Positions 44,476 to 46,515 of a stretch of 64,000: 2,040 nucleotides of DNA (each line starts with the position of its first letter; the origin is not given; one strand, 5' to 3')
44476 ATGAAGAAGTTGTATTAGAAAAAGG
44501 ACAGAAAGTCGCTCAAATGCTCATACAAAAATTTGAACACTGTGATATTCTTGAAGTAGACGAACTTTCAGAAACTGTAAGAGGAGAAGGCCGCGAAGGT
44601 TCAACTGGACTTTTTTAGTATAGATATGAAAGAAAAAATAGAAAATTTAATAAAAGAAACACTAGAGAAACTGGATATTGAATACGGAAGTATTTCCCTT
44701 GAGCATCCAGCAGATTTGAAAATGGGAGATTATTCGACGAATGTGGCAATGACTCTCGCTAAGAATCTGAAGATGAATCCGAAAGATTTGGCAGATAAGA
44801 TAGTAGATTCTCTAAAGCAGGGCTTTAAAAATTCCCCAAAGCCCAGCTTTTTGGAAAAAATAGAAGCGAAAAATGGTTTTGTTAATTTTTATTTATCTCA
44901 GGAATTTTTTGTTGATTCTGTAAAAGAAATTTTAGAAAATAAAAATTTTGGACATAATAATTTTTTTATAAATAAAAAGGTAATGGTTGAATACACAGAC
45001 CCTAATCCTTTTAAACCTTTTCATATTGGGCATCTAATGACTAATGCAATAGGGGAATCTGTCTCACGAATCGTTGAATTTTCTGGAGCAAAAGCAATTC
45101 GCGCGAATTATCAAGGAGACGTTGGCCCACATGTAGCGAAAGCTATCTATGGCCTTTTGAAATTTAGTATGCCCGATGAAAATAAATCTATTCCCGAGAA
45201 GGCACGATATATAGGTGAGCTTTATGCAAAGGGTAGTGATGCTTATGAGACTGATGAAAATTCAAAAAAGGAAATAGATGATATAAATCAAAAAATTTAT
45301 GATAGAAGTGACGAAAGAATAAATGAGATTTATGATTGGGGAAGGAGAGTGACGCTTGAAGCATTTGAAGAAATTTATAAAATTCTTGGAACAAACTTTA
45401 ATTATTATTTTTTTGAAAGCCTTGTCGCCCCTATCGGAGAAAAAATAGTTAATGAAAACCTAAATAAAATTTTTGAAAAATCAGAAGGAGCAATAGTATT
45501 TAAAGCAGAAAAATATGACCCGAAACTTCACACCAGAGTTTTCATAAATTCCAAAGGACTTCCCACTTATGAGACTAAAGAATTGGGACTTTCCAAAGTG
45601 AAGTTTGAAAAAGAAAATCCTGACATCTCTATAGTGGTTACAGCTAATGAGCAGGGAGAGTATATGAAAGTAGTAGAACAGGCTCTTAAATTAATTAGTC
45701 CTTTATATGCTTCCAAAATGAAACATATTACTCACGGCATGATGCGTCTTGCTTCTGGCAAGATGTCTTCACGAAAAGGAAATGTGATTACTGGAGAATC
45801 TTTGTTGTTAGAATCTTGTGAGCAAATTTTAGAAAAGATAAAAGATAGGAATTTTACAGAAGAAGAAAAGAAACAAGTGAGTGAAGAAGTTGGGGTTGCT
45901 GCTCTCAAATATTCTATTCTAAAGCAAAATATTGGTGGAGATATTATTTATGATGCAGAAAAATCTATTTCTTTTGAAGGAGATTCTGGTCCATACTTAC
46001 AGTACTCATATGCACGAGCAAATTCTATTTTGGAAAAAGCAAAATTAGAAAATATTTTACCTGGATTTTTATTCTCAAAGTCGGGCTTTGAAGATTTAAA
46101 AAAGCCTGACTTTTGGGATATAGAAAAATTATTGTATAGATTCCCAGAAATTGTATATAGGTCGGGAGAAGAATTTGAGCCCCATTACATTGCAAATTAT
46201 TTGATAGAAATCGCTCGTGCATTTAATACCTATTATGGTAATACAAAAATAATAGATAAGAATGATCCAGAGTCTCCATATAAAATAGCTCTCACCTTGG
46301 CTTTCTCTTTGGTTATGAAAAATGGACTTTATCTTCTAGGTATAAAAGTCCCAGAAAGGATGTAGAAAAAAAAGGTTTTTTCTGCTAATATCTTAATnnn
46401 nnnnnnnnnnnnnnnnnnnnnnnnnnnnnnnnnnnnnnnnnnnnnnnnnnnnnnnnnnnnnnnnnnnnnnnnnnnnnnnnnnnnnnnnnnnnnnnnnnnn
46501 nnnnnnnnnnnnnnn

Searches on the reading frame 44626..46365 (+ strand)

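Call 72: search_protein_families(library=pfam, proteins=[window:44626-46365:+], max_evalue=0.00001)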
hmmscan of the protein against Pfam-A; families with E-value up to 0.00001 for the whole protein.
window:44626-46365:+ (579 aa): 3 families
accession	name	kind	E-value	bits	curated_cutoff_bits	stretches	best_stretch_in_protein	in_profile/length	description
PF00750.26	tRNA-synt_1d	-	1.1e-40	140.1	23.3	1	99-443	2-348/349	tRNA synthetases class I (R), catalytic domain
PF05746.21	DALR_1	-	9.9e-27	93.8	22.3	1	458-579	1-117/117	DALR anticodon binding domain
PF03485.21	Arg_tRNA_synt_N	-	1.6e-19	70.7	21.5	1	4-90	2-85/85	Arginyl tRNA synthetase N terminal domain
